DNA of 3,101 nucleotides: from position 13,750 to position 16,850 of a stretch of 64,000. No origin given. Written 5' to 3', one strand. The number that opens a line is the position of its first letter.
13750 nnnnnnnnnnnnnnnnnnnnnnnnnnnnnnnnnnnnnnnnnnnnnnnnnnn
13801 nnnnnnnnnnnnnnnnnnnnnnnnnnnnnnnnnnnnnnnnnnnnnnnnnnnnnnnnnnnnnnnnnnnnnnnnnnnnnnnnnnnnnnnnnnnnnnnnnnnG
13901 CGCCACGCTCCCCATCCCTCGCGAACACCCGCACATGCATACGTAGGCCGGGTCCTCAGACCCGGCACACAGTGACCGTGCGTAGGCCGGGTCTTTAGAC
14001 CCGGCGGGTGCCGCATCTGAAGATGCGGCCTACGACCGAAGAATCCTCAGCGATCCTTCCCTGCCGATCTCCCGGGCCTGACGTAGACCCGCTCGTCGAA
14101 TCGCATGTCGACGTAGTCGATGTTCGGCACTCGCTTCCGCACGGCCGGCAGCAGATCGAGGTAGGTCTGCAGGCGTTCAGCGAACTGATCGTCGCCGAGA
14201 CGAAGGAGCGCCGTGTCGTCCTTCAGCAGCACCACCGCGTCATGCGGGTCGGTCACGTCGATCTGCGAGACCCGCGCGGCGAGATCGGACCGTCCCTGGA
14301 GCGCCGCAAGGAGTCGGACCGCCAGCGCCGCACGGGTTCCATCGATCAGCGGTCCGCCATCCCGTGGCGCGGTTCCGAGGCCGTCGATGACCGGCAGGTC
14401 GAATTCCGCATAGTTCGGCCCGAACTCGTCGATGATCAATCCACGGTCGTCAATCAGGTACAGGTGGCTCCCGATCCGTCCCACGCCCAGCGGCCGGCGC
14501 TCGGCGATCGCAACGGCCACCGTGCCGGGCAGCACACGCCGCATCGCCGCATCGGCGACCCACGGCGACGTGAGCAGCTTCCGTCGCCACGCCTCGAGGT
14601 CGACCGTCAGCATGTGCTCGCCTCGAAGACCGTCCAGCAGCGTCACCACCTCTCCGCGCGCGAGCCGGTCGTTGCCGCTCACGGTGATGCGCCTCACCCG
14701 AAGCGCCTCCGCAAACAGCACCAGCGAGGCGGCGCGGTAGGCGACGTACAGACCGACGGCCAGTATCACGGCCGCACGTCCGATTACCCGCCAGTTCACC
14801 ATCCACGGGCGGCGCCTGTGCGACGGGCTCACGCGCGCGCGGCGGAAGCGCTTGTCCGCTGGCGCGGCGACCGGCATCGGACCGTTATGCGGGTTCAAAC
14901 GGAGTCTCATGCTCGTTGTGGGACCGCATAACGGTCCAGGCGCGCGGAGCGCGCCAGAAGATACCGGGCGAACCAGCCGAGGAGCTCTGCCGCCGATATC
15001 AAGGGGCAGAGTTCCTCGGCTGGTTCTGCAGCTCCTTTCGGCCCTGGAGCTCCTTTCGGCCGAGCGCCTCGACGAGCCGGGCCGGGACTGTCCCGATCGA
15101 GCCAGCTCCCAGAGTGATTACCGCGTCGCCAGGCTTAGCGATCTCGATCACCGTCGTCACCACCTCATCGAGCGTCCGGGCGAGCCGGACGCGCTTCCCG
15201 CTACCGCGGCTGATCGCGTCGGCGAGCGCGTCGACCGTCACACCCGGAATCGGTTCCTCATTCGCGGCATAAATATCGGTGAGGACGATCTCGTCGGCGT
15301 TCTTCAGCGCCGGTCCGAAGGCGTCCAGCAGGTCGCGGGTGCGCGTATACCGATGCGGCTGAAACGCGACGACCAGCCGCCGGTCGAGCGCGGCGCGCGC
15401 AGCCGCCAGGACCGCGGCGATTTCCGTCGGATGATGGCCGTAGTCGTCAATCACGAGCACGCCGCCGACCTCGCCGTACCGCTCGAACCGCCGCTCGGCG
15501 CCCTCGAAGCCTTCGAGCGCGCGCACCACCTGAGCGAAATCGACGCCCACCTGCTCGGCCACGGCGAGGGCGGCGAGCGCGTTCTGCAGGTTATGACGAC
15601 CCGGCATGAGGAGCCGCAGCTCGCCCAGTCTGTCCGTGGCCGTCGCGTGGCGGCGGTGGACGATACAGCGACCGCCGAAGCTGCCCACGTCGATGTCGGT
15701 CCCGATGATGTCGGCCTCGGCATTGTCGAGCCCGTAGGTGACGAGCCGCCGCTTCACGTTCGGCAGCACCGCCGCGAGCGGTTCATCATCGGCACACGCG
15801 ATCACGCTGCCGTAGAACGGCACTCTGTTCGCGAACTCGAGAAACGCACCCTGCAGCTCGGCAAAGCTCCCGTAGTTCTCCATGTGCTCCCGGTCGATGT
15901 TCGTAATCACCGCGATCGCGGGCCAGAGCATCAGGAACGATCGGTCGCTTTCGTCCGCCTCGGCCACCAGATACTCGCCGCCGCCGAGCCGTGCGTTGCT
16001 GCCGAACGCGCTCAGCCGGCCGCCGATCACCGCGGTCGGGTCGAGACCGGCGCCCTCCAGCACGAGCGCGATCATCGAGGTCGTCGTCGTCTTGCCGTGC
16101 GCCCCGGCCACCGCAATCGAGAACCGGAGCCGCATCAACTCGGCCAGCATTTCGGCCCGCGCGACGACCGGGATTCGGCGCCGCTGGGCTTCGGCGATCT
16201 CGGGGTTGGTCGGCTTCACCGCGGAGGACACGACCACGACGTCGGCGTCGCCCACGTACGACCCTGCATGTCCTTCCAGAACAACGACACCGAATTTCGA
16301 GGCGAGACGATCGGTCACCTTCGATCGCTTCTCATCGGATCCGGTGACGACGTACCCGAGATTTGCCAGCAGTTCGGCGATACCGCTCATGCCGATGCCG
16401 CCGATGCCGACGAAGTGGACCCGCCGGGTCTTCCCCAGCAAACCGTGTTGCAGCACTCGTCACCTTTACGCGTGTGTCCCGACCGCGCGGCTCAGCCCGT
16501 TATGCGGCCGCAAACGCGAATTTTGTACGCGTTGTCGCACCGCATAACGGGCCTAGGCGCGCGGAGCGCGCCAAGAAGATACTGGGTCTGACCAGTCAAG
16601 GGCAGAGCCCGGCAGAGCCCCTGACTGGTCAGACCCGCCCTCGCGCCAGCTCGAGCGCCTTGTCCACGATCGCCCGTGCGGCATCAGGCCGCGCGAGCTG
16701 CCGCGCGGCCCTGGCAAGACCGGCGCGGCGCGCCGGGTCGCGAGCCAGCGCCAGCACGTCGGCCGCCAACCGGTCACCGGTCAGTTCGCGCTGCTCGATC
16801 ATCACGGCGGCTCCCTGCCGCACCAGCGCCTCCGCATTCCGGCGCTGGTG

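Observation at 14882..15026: Dispersed three-hairpin A-B-C mosaic element (4 copies in 64 kb) that remodels gene ends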

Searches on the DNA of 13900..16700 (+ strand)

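Call 15: search_rna_families(source=window, start=13900, end=16700, threshold=evalue, max_evalue=10)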
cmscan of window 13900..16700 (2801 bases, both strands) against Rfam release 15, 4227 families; matches with E-value up to 10: 14.
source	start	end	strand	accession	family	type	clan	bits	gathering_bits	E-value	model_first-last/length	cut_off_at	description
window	16584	16636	-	RF03560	mir-3926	Gene; miRNA;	-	29.4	82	0.012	1-63/63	no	mir-3926 microRNA precursor family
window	14953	15042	-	RF03296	MIR8788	Gene; miRNA;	-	28.3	124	0.048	1-138/138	no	MIR8788 microRNA precursor family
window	16553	16662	-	RF03296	MIR8788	Gene; miRNA;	-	23.4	124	0.67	1-138/138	no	MIR8788 microRNA precursor family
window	14061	14115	-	RF02992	hya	Cis-reg;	-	21.5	56.8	1.3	1-72/72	no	hya RNA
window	16582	16638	-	RF03599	MIR1883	Gene; miRNA;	-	21.3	128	1.5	1-118/118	no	MIR1883 microRNA precursor family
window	16584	16636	-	RF03889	mir-4776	Gene; miRNA;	-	19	97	3.4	1-80/80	no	mir-4776 microRNA precursor family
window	16556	16659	-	RF03891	mir-2545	Gene; miRNA;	-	17.9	94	7.5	1-118/118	no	mir-2545 microRNA precursor family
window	15715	15793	-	RF01149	sR10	Gene; snRNA; snoRNA; CD-box;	-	17.7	45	0.22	1-54/54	no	Small nucleolar RNA sR10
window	14963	15030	+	RF03267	mir-645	Gene; miRNA;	-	17.2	90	5.9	1-77/77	no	mir-645 microRNA precursor family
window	14961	15034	-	RF03468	mir-2830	Gene; miRNA;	-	17.1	70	7.7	1-76/76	no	mir-2830 microRNA precursor family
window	13931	14112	-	RF00058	HgcF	Gene; snRNA; snoRNA; HACA-box;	-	15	70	1.9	1-168/168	no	HgcF RNA (Pab35)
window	15032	15049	-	RF03156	L31-Firmicutes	Cis-reg; leader;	CL00118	15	33.3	8.9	1-32/32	no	L31-Firmicutes ribosomal protein leader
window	15246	15278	-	RF02470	Ms_IGR-8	Gene; sRNA;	-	14.2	44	9.6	1-63/63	no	Mycobacterium sRNA Ms_IGR-8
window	16593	16661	+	RF02353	BjrC68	Gene; sRNA;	-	13.2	39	6.4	10-75/82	no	Bradyrhizobiaceae sRNA BjrC68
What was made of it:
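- On Any Rfam RNA family: At E<=10, only microRNA-type hairpin hits far below threshold fall on the units (call 15).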

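Call 55: build_rna_model(alignment_id=A4, structure=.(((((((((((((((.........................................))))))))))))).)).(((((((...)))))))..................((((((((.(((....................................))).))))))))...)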
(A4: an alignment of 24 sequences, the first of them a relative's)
Model R1 built from alignment A4 (24 sequences, 172 columns); structure: as given.
model positions 146; base pairs 33; branch points 2; effective number of sequences 1.5; information 0.59 bits per position. Calibrated on 0.2 Mb of random sequence (short: E-values are rough).
structure used (alignment columns):
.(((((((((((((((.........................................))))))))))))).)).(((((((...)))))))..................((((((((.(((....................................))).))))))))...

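Call 56: search_with_rna_model(model_id=R1, source=window, max_evalue=1, filters=off)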
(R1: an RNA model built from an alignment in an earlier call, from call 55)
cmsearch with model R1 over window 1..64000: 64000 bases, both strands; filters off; matches with E-value up to 1: 34.
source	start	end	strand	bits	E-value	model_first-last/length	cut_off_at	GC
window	36848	36999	+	137.9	9.4e-41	1-146/146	no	0.62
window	14877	15026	+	127.1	1.9e-37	1-146/146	no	0.63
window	16492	16631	+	122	6.5e-36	1-146/146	no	0.63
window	52441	52615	-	99.7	4.1e-29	2-144/146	no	0.57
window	11169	11315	+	55.8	9.9e-16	1-146/146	no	0.6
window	14970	15095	-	34.7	2.7e-09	1-146/146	no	0.68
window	36942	37048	-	33.3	7.3e-09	1-146/146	no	0.64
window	16403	16555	-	32.2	1.5e-08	1-146/146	no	0.63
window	52558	52616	+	31.1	3.5e-08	3-62/146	no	0.59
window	14879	14937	-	29.9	7.9e-08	3-62/146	no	0.58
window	33591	33757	-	28.1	2.7e-07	1-146/146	no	0.62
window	36852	36907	-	27.5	4.3e-07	5-60/146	no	0.57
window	11263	11319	-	19.8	9e-05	90-144/146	no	0.56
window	16589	16701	-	19.2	0.00014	1-146/146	no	0.72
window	52392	52490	+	18.3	0.00026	1-146/146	no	0.55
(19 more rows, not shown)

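Call 58: search_with_rna_model(model_id=R1, sources=[L001, L002, L003, L004, L005, L006, L007, L008, L009, L010, L011, L012, L013, L014, L015, L016, L017, L018, L019, L020, L021, L022, L023, L024, L025, L026, L027, L028, L029, L030, L031, L032, L033, L034, L035, L036, L037, L038, L039, L040, L041, L042, L043, L044, L045, L046, L047, L048, L049, L050, L051, L052, L053, L054, L055, L056, L057, L058, L059, L060, L061, L062, L063, L064, L065, L066, L067, L068, L069, L070, L071, L072, L073, L074, L075, L076, L077, L078, L079, L080, L081, L082, L083, L084, L085, L086, L087, L088, L089, L090, L091, L092, L093, L094, L095, L096, L097, L098, window], max_evalue=0.000001, make_alignment=true)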
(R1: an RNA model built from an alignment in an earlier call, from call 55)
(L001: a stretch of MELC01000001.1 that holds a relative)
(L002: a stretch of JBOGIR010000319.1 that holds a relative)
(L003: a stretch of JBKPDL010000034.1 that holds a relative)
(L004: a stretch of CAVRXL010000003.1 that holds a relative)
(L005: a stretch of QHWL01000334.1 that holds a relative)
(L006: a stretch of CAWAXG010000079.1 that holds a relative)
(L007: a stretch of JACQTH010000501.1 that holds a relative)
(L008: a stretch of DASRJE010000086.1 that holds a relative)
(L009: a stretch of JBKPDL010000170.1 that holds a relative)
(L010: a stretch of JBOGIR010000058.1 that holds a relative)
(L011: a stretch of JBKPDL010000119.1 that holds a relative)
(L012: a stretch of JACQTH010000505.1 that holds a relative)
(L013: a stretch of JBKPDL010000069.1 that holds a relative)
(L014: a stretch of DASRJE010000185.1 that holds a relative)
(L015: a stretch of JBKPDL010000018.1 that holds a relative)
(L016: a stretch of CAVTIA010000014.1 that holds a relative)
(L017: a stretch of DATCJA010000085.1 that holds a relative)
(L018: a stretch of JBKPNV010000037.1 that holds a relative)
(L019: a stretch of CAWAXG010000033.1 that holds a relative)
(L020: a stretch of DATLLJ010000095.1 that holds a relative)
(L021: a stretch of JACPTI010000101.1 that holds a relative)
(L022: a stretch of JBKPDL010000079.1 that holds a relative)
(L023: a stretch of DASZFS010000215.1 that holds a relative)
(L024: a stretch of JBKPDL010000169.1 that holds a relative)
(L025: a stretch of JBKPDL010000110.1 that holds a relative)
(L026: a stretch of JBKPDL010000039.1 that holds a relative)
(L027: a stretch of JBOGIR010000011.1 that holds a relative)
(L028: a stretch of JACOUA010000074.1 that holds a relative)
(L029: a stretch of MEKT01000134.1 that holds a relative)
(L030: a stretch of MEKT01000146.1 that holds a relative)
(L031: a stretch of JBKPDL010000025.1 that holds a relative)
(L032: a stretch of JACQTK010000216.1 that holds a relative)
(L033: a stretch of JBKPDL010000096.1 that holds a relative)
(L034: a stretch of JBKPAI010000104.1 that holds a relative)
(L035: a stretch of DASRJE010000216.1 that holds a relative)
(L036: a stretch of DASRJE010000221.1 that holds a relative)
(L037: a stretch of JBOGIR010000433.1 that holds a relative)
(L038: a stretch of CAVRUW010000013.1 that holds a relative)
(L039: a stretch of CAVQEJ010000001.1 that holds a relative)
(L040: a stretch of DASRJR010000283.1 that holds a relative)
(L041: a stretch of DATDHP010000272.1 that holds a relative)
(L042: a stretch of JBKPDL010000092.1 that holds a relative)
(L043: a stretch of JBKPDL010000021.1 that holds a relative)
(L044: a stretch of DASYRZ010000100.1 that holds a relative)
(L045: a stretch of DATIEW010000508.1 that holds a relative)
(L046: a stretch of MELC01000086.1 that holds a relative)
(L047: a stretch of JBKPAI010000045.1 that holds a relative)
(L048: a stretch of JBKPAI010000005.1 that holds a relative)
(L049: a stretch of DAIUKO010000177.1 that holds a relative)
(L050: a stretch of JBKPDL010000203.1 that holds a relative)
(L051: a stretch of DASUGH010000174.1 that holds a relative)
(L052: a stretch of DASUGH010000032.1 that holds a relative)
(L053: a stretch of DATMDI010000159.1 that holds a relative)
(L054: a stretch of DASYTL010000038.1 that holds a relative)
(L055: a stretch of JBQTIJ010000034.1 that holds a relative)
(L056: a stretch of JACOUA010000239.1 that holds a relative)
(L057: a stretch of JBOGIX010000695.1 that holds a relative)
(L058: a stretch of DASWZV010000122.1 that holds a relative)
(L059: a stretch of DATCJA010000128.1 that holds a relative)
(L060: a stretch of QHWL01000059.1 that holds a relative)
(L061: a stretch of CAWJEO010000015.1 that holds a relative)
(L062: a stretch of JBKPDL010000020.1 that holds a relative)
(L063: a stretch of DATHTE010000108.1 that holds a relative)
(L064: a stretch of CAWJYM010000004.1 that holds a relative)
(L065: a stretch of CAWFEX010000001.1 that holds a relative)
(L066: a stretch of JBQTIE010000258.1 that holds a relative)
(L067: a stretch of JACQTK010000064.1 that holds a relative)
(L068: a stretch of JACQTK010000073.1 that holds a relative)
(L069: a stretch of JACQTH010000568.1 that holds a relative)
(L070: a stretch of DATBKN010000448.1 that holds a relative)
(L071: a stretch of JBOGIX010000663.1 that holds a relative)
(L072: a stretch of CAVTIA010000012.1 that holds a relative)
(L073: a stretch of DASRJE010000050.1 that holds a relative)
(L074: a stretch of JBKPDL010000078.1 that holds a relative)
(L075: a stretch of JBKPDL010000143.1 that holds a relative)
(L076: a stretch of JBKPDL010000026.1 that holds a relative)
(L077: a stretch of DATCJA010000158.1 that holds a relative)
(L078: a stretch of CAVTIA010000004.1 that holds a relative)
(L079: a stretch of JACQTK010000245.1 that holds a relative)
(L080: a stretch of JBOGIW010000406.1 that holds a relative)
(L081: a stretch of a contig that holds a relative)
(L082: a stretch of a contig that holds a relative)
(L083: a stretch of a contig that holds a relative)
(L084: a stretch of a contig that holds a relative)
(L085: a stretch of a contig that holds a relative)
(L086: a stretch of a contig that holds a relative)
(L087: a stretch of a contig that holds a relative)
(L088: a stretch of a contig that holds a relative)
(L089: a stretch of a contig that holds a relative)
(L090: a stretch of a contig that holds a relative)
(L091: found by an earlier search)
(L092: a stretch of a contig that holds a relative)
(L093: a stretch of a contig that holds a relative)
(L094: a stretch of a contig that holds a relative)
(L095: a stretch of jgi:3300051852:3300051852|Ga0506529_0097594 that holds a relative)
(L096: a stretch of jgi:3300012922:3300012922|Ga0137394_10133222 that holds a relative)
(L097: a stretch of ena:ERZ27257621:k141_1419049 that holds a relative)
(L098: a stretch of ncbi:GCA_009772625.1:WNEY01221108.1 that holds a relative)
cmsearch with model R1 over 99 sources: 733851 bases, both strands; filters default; matches with E-value up to 0.000001: 171.
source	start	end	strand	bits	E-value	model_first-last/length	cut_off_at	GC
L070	768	917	-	154.5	9.5e-45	1-146/146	no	0.6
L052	2991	3135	+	153.8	1.5e-44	1-146/146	no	0.6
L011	6444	6590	-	149.3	3.7e-43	1-146/146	no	0.53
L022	6796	6948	-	148.3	7.1e-43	1-146/146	no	0.58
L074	2253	2405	-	148.2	7.8e-43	1-146/146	no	0.58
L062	2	154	+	148.1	8.1e-43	1-146/146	no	0.58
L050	7567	7719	+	147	1.8e-42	1-146/146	no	0.58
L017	7564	7718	+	145.7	4.6e-42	1-146/146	no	0.61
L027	2927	3082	-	145.2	6.5e-42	1-146/146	no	0.59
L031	5532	5684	+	145.1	6.7e-42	1-146/146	no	0.59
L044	244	394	-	144.9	8e-42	1-146/146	no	0.6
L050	4726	4878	+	144.8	8.2e-42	1-146/146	no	0.58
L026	94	247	+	144.5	1.1e-41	1-146/146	no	0.6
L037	5872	6024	-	144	1.5e-41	1-146/146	no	0.59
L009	5510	5662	-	143.4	2.3e-41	1-146/146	no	0.58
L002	5364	5518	-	142.3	4.8e-41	1-146/146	no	0.64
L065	6724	6870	-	141.3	1e-40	1-146/146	no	0.61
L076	3895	4047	-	141.1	1.1e-40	1-146/146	no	0.59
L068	7103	7249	-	140.8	1.4e-40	1-146/146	no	0.62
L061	4997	5145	+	140.5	1.8e-40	1-146/146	no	0.57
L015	6422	6574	-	139.1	4.5e-40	1-146/146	no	0.6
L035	1355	1501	+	138.8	5.7e-40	1-146/146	no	0.62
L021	1273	1416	-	138.5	6.8e-40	1-146/146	no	0.65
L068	3061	3209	-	138.5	6.9e-40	1-146/146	no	0.67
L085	5056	5207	-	138.5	6.9e-40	1-146/146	no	0.59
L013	582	744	-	138.4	7.8e-40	1-146/146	no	0.61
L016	5491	5639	+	138.1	9.6e-40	1-146/146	no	0.56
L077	3272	3427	-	137.6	1.3e-39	1-146/146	no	0.59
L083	5608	5755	-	137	2e-39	1-146/146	no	0.67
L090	4231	4377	+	136.3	3.4e-39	1-146/146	no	0.52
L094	37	190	-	136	4e-39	1-146/146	no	0.61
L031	5867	6023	-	134.4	1.3e-38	1-146/146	no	0.62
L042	4762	4924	-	134.1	1.5e-38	1-146/146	no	0.6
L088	4475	4626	+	133.6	2.2e-38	1-146/146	no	0.59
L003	6902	7055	+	133.1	3.2e-38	1-146/146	no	0.58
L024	5342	5479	+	132.5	4.9e-38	1-146/146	no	0.62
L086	7241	7396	+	132.2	6e-38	1-146/146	no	0.58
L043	4904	5053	+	131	1.4e-37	1-146/146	no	0.59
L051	7171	7326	-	130.8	1.6e-37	1-146/146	no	0.63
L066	2059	2208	-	130.7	1.7e-37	1-146/146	no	0.63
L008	5027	5180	-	130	2.8e-37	1-146/146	no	0.58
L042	5878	6023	-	128.8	6.6e-37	1-146/146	no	0.58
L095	959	1108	-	127.7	1.4e-36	1-146/146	no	0.53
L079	1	140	-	127.2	1.9e-36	1-141/146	3'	0.61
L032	2814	2963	+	127.1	2e-36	1-146/146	no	0.65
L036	3630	3776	+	126.9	2.5e-36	1-146/146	no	0.66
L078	5204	5355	+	125.8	5.3e-36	1-146/146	no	0.55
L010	3097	3246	+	124.3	1.5e-35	1-146/146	no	0.55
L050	1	141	-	123.2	3.1e-35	1-134/146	3'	0.6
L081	5135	5287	+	123.2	3.2e-35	1-146/146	no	0.59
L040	5952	6095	-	123.2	3.3e-35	1-146/146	no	0.58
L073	182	372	+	122.8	4.4e-35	1-146/146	no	0.61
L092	1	140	-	121.4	1.2e-34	1-133/146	3'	0.59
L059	1645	1807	-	118.8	7.2e-34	1-146/146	no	0.63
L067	7276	7427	+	118.6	8.3e-34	1-146/146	no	0.63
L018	6470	6614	-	114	2e-32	1-146/146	no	0.59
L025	2446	2592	+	112.7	5.1e-32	1-146/146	no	0.57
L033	6378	6524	-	111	1.7e-31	1-146/146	no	0.62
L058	255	398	+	107.5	2e-30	1-146/146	no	0.62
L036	6251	6397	+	106.8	3.3e-30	1-146/146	no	0.59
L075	1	106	-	103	4.7e-29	1-105/146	3'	0.57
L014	3981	4128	-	101.4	1.4e-28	1-146/146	no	0.61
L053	4263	4410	+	98.6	1e-27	1-146/146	no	0.61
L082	5965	6061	+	97.9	1.7e-27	1-146/146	no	0.57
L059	74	220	-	96.2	5.6e-27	1-146/146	no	0.65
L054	2360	2511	+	94.7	1.6e-26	1-146/146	no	0.62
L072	1634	1756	+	77.3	3.2e-21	1-146/146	no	0.58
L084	405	603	-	77.1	3.6e-21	1-146/146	no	0.7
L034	4591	4711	-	72.7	8.1e-20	1-146/146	no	0.69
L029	5355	5466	+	72.2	1.2e-19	1-146/146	no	0.69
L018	3933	4080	-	67.9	2.3e-18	1-146/146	no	0.67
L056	951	1091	-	66.3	7.4e-18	1-146/146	no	0.67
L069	42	154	-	65.3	1.5e-17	1-146/146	no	0.7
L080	2577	2696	-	63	7e-17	1-146/146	no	0.63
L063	7808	7890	-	62.7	8.9e-17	2-80/146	no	0.7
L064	6331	6469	-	62.6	9.5e-17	1-146/146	no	0.67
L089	4265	4385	+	62.2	1.3e-16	1-146/146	no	0.69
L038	3792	3884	+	62.2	1.3e-16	1-146/146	no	0.6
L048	3136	3255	-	60.9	3.3e-16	1-146/146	no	0.71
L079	1676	1809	-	60.6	4e-16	1-146/146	no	0.63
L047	3488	3608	-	60.4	4.5e-16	1-146/146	no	0.66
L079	7502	7691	+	58.5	1.7e-15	1-146/146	no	0.67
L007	97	219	-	58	2.5e-15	1-146/146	no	0.69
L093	608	716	+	55.7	1.2e-14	1-146/146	no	0.67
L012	4411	4529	-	54.1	3.7e-14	1-146/146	no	0.7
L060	268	374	-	54.1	3.8e-14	1-146/146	no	0.67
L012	3869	3949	-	53.7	5e-14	1-146/146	no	0.68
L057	2881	3019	-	53.2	7.1e-14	1-146/146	no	0.63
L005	94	202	-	52.2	1.4e-13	1-146/146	no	0.7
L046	7458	7565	+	51.7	2e-13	1-146/146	no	0.71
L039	2474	2590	+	51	3.2e-13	1-146/146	no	0.72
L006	5185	5292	-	51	3.4e-13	1-146/146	no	0.71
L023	909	1016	-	49.9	7.1e-13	1-146/146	no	0.71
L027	5351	5482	+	49.2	1.2e-12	1-146/146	no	0.58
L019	7018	7125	+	48.5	1.9e-12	1-146/146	no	0.71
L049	227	341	+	47.2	4.7e-12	1-146/146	no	0.71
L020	7209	7317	+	47.1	5.2e-12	1-146/146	no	0.67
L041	592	725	-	46.7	6.7e-12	1-146/146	no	0.57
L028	2184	2251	-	46.3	8.9e-12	2-80/146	no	0.69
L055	229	351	-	45.4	1.6e-11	1-146/146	no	0.64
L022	6885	7015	+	45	2.2e-11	1-146/146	no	0.47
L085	5144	5315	+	44.3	3.8e-11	1-146/146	no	0.65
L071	1125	1181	-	42.1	1.7e-10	5-60/146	no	0.53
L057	2951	3086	+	41.8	2.2e-10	1-146/146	no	0.66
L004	1685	1765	+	39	1.5e-09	1-146/146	no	0.69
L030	1384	1467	-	38.2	2.7e-09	1-146/146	no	0.57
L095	1046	1196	+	38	3.1e-09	1-146/146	no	0.58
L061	4948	5060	-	37.8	3.5e-09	1-146/146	no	0.64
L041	656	772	+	37.7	3.7e-09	1-146/146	no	0.6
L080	2633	2782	+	37.1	5.7e-09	1-146/146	no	0.67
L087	6129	6222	+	37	6e-09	1-146/146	no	0.73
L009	5599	5711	+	36.8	7e-09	1-146/146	no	0.54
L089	4186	4333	-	36.5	8.4e-09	1-146/146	no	0.62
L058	174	317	-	36.4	9.5e-09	1-146/146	no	0.67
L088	4442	4538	-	36.2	1.1e-08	1-146/146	no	0.56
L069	98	151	+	35.8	1.4e-08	4-61/146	no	0.61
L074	2342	2466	+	35.8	1.4e-08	1-146/146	no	0.56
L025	2390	2502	-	35.6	1.6e-08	1-146/146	no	0.45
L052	2933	3054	-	35.6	1.7e-08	1-146/146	no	0.69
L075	43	166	+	35.3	2.1e-08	1-146/146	no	0.55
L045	2938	3023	-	34.8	2.8e-08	1-146/146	no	0.73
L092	77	207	+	34.8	2.9e-08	1-146/146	no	0.59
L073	183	245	-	34.8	3e-08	2-63/146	no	0.51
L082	6118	6221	+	34.7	3e-08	1-146/146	no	0.57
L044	331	437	+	34.5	3.5e-08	1-146/146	no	0.54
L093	559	665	-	34.2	4.4e-08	1-146/146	no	0.51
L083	5692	5838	+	34.2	4.4e-08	1-146/146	no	0.63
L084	545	643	+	33.9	5.3e-08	1-146/146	no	0.58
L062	1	65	-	33.8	5.7e-08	1-65/146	3'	0.52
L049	180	291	-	33.8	5.9e-08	1-146/146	no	0.6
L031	5449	5595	-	33.8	6e-08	1-146/146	no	0.56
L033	6461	6567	+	33.7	6.2e-08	1-146/146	no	0.52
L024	5276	5405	-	33.4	7.4e-08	1-146/146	no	0.61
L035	1249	1419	-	33.4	7.5e-08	1-146/146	no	0.65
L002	5451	5591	+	33.3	8.5e-08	1-146/146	no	0.5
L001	7804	7881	-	33.2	8.8e-08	1-146/146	no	0.71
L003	6854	6964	-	32.8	1.1e-07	1-146/146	no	0.6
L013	681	817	+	32.8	1.2e-07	1-146/146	no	0.53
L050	78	212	+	32.6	1.3e-07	1-146/146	no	0.55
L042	5961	6022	+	32.6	1.3e-07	2-63/146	no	0.52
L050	7568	7629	-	32.6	1.3e-07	2-63/146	no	0.52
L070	850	1000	+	32.6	1.3e-07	1-146/146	no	0.52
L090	4232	4294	-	32.5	1.4e-07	2-63/146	no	0.48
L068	7185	7316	+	32.2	1.8e-07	1-146/146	no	0.61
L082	5966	6027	-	32.1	1.9e-07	2-63/146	no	0.52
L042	4862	4923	+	31.9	2.2e-07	2-63/146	no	0.53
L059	156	243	+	31.7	2.6e-07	1-146/146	no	0.59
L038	3689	3852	-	31.6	2.7e-07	1-146/146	no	0.62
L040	6034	6094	+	31.4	3.1e-07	2-63/146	no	0.56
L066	2147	2206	+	30.9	4.3e-07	3-62/146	no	0.55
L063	7828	7889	+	30.9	4.6e-07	3-62/146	no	0.63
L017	7499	7631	-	30.7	5.1e-07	1-146/146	no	0.56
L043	4853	4967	-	30.5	6e-07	1-146/146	no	0.51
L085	4992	5113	+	30.3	6.7e-07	1-146/146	no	0.61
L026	65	158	-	30.3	6.8e-07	1-146/146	no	0.48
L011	6528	6589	+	30.3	6.9e-07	2-63/146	no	0.52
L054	2305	2423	-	30.2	7.4e-07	1-146/146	no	0.55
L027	3015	3152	+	30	8.5e-07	1-146/146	no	0.58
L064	6416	6464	+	30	8.5e-07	6-59/146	no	0.53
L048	3190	3335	+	29.7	9.9e-07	1-146/146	no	0.61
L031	5960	6084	+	29.7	1e-06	1-146/146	no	0.58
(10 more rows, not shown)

Alignment A5: 150 matches aligned to the model, 362 columns, each read 5' to 3' on its own strand. Consensus structure (alignment columns), stored with it:
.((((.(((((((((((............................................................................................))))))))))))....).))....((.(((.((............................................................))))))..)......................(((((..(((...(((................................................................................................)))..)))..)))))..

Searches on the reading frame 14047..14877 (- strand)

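Call 47: search_protein_families(library=pfam, proteins=[window:14047-14877:-])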
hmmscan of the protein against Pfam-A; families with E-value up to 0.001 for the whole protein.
window:14047-14877:- (276 aa): 2 families
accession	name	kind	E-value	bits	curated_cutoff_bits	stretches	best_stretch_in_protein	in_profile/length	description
PF08478.15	POTRA_1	-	1.1e-14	54.9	23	1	60-127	2-69/69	POTRA domain, FtsQ-type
PF03799.20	FtsQ_DivIB_C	-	1.6e-12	48.7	21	1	138-259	8-114/114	Cell division protein FtsQ/DivIB, C-terminal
